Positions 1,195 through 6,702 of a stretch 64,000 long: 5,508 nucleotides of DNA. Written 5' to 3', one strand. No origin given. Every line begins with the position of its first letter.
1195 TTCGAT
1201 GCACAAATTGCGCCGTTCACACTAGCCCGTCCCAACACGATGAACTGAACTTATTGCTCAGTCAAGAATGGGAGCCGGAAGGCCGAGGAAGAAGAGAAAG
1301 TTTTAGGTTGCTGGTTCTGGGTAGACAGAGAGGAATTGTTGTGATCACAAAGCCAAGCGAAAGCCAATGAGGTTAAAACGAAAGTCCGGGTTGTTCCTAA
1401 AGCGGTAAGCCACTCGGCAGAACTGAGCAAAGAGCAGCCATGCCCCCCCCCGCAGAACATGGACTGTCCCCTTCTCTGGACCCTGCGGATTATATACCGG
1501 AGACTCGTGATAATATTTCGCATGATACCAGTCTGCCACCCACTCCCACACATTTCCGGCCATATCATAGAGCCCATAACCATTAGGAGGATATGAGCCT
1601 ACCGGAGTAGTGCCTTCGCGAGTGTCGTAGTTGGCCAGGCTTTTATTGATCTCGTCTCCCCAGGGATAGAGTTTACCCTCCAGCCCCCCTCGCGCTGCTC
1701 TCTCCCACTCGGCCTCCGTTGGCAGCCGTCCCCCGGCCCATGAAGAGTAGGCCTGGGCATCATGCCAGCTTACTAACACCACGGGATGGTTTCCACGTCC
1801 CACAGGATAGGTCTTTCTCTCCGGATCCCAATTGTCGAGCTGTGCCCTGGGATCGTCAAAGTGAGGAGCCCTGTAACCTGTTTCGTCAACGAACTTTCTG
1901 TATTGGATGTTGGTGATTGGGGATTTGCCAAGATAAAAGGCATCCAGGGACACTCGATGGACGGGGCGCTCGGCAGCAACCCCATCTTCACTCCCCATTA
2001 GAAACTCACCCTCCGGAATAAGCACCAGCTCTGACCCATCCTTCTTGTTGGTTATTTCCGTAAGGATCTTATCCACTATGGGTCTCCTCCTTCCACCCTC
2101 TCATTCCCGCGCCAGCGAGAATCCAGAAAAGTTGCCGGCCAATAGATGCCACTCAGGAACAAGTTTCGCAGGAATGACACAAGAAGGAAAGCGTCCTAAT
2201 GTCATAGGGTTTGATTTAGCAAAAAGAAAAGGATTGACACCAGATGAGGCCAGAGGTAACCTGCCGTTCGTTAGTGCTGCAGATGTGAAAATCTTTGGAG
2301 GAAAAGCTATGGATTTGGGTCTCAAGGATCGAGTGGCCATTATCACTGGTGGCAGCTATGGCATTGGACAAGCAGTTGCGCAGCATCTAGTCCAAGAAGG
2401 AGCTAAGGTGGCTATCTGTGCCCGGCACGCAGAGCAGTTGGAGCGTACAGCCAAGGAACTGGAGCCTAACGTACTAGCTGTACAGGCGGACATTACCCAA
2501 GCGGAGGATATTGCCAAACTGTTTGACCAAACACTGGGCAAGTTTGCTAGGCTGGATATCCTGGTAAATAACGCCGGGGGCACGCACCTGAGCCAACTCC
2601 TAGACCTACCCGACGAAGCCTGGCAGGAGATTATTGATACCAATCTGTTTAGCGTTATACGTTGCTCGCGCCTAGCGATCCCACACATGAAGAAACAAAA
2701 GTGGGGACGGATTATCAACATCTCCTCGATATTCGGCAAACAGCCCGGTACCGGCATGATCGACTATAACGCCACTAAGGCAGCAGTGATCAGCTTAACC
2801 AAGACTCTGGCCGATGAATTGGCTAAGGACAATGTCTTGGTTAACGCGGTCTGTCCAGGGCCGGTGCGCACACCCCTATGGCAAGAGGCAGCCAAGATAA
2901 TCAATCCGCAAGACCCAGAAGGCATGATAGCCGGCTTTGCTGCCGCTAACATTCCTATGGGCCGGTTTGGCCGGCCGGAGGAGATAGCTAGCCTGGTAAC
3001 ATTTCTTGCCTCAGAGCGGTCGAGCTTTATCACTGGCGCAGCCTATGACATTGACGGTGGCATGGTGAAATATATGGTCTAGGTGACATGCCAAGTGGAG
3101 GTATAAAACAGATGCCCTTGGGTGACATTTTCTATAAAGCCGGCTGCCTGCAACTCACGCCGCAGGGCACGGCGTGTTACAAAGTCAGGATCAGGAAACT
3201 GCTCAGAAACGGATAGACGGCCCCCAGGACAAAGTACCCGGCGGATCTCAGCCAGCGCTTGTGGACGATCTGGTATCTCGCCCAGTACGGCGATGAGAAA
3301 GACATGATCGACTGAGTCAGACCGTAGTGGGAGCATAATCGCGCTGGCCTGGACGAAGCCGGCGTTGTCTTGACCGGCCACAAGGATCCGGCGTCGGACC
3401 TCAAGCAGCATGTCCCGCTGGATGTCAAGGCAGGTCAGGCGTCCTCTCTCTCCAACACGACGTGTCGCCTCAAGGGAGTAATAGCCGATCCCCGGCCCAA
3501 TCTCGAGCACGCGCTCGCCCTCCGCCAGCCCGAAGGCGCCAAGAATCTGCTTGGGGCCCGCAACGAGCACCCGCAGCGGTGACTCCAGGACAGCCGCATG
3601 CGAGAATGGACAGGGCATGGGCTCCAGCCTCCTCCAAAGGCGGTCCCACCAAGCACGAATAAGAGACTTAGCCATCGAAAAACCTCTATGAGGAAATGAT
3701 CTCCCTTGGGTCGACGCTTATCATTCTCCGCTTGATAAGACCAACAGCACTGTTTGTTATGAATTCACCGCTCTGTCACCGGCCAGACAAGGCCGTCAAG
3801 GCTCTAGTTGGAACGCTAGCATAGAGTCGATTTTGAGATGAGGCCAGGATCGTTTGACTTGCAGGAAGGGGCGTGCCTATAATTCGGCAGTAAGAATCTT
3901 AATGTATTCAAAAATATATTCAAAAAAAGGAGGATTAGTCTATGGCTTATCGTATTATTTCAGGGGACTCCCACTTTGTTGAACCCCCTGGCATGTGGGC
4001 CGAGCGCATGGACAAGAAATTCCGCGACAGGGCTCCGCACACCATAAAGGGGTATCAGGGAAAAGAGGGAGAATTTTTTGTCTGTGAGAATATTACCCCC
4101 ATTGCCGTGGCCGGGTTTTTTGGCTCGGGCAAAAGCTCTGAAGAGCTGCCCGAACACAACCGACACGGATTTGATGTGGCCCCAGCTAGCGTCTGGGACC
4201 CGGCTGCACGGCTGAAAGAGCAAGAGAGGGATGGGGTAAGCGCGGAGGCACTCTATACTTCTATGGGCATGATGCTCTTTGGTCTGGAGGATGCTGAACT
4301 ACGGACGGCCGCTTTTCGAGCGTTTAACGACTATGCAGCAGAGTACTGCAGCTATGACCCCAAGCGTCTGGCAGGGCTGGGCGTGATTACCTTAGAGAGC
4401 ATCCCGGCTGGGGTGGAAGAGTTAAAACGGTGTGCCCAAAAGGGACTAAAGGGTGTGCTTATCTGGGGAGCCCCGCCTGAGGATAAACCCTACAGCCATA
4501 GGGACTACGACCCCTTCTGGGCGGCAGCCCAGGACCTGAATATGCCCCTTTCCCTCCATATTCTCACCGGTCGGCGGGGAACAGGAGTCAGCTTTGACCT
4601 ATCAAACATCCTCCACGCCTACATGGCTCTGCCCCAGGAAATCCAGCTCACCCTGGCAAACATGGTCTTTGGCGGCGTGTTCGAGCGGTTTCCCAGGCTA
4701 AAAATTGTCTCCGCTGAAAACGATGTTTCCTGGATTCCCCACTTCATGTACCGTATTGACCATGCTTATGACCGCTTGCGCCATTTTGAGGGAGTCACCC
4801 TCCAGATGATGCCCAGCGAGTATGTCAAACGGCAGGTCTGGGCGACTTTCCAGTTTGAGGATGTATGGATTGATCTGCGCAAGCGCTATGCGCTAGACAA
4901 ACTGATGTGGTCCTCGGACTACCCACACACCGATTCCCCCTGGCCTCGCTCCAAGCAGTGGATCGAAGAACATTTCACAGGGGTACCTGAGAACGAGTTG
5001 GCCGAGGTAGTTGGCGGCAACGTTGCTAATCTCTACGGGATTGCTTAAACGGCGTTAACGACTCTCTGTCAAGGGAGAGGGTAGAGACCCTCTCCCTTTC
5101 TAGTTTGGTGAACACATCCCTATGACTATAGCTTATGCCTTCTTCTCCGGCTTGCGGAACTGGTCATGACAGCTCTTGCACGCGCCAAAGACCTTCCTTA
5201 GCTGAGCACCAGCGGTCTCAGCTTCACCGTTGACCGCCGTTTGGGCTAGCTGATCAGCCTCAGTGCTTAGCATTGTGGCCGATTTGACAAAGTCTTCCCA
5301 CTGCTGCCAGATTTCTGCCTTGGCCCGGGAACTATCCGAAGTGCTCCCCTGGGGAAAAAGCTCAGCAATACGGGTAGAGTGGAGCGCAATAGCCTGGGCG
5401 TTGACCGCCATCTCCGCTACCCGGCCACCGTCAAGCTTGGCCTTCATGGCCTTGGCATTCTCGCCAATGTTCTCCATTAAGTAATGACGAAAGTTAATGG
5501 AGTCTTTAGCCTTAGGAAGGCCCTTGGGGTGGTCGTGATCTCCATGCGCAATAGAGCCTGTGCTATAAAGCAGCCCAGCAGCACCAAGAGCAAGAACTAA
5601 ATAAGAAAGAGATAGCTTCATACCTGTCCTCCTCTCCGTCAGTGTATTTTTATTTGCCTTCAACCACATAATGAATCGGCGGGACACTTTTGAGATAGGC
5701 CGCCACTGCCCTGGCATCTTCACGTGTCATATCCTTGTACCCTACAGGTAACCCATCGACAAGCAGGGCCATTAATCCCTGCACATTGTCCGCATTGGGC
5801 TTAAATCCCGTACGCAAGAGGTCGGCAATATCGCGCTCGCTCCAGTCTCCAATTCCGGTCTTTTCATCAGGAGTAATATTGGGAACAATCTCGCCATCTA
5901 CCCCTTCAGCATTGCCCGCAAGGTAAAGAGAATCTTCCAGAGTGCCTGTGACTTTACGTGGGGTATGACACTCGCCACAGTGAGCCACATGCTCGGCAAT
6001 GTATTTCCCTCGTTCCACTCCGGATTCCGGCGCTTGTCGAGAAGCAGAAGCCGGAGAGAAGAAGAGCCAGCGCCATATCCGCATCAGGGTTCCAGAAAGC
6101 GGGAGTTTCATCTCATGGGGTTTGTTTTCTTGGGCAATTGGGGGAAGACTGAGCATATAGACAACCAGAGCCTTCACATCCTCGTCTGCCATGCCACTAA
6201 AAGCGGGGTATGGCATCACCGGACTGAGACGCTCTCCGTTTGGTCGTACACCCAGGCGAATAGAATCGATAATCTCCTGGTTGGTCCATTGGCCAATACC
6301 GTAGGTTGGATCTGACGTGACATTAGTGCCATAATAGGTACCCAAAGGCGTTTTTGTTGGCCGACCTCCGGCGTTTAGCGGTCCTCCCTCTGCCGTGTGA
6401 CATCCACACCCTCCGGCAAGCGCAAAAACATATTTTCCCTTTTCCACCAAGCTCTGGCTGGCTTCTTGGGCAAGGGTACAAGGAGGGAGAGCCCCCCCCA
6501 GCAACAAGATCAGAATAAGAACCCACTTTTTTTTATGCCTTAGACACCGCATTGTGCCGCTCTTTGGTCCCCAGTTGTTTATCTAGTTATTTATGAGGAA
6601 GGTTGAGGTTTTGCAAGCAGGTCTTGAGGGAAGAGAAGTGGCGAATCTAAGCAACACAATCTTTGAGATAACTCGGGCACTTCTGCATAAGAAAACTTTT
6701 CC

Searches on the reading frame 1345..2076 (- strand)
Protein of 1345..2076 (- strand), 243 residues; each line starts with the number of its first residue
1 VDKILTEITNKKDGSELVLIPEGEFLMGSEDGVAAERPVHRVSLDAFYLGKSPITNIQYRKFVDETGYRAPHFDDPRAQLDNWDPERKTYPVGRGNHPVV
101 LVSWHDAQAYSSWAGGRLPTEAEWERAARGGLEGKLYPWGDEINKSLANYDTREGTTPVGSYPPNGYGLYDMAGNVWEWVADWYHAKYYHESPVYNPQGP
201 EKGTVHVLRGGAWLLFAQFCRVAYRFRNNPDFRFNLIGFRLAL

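Call 31: search_protein_families(library=pfam, proteins=[window:1345-2076:-], max_evalue=0.001)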
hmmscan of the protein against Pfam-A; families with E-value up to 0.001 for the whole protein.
window:1345-2076:- (243 aa): 1 family
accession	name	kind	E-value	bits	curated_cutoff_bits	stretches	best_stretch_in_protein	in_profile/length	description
PF03781.23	FGE-sulfatase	-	7.5e-71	239.2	23.3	1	15-242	3-254/255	Sulfatase-modifying factor enzyme 1-like domain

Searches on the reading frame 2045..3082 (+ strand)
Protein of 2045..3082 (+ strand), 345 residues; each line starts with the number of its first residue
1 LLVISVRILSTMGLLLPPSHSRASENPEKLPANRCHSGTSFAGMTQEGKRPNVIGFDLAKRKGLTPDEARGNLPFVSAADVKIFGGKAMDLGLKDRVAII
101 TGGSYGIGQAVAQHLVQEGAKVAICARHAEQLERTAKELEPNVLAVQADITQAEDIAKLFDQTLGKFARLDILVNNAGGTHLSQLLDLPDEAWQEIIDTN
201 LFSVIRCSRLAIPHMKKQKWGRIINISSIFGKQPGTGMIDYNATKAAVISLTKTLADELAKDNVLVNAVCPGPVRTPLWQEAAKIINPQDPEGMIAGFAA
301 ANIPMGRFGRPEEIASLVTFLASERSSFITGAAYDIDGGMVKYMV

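Call 31: search_protein_families(library=pfam, proteins=[window:2045-3082:+], max_evalue=0.001)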
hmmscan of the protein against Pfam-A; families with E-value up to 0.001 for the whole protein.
window:2045-3082:+ (345 aa): 8 families
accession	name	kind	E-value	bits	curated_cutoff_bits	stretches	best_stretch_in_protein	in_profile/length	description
PF00106.31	adh_short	-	7.2e-65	218.6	26.6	1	96-282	1-190/195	short chain dehydrogenase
PF13561.12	adh_short_C2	-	9.3e-65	218.9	27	1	105-340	6-235/236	Enoyl-(Acyl carrier protein) reductase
PF08659.16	KR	-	1e-10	42.2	22.6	1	99-248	4-156/180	KR domain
PF13460.12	NAD_binding_10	-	1.2e-07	32.2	27.2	1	102-259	1-130/184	NAD(P)H-binding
PF02882.25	THF_DHG_CYH_C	-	2e-05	24.4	27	0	89-145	30-86/160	Tetrahydrofolate dehydrogenase/cyclohydrolase, NAD(P)-binding domain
PF01370.27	Epimerase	-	3e-05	24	20.9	1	99-253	2-154/240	NAD dependent epimerase/dehydratase family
PF03807.23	F420_oxidored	-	0.00015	22.7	21.6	1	96-154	1-60/94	NADP oxidoreductase coenzyme F420-dependent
PF05368.20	NmrA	-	0.00048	20.2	27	1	99-168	6-75/298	NmrA-like family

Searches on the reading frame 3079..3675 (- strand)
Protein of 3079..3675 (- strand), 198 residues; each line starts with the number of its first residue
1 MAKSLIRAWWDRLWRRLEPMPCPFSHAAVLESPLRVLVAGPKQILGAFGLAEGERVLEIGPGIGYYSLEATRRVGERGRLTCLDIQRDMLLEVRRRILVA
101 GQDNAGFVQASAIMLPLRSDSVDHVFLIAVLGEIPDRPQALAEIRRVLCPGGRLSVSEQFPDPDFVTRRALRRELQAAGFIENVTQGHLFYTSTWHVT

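Call 31: search_protein_families(library=pfam, proteins=[window:3079-3675:-], max_evalue=0.001)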
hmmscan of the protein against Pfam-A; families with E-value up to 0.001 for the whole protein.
window:3079-3675:- (198 aa): 7 families
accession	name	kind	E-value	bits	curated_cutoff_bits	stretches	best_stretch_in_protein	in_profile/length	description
PF08241.18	Methyltransf_11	-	1.3e-17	64.6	21.2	1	57-155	1-94/95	Methyltransferase domain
PF01209.24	Ubie_methyltran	-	1.1e-16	61.3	20.1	1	50-158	45-153/233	ubiE/COQ5 methyltransferase family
PF13649.12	Methyltransf_25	-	5.4e-16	59.5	27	1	56-152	1-97/97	Methyltransferase domain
PF13847.12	Methyltransf_31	-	1.3e-14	54.5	27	1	52-158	3-111/145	Methyltransferase domain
PF08242.18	Methyltransf_12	-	2.9e-12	47.6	30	1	57-154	1-98/98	Methyltransferase domain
PF13489.12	Methyltransf_23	-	1.7e-08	34.8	27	1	50-180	20-134/164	Methyltransferase domain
PF01135.25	PCMT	-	0.00014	22.1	20.3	1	45-112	69-133/210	Protein-L-isoaspartate(D-aspartate) O-methyltransferase (PCMT)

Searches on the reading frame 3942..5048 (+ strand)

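Call 31: search_protein_families(library=pfam, proteins=[window:3942-5048:+], max_evalue=0.001)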
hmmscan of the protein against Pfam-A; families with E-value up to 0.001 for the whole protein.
window:3942-5048:+ (368 aa): 1 family
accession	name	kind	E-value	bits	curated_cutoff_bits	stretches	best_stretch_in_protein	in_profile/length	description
PF04909.20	Amidohydro_2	-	1.2e-31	111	26.4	1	83-367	20-289/289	Amidohydrolase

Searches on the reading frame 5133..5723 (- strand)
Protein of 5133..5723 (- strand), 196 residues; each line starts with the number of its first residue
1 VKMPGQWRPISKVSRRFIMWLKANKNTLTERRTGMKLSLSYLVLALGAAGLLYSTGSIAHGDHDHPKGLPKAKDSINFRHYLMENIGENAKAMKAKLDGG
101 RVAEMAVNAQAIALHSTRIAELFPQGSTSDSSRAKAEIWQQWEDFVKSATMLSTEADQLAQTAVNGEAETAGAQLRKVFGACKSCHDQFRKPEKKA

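Call 31: search_protein_families(library=pfam, proteins=[window:5133-5723:-], max_evalue=0.001)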
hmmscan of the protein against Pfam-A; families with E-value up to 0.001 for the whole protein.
window:5133-5723:- (196 aa): 1 family
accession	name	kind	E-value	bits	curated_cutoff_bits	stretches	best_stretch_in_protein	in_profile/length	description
PF01322.25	Cytochrom_C_2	-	1.2e-25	91.3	26.5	1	75-190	2-121/121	Cytochrome C'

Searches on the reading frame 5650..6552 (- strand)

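Call 31: search_protein_families(library=pfam, proteins=[window:5650-6552:-], max_evalue=0.001)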
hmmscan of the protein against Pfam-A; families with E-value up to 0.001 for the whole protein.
window:5650-6552:- (300 aa): 2 families
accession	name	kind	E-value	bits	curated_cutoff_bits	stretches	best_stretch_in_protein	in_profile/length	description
PF00034.26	Cytochrom_C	-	4.4e-10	41.2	21.3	0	36-136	1-89/90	Cytochrome c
PF13442.11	Cytochrome_CBB3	-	3.4e-06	27.7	27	0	181-287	5-68/68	Cytochrome C oxidase, cbb3-type, subunit III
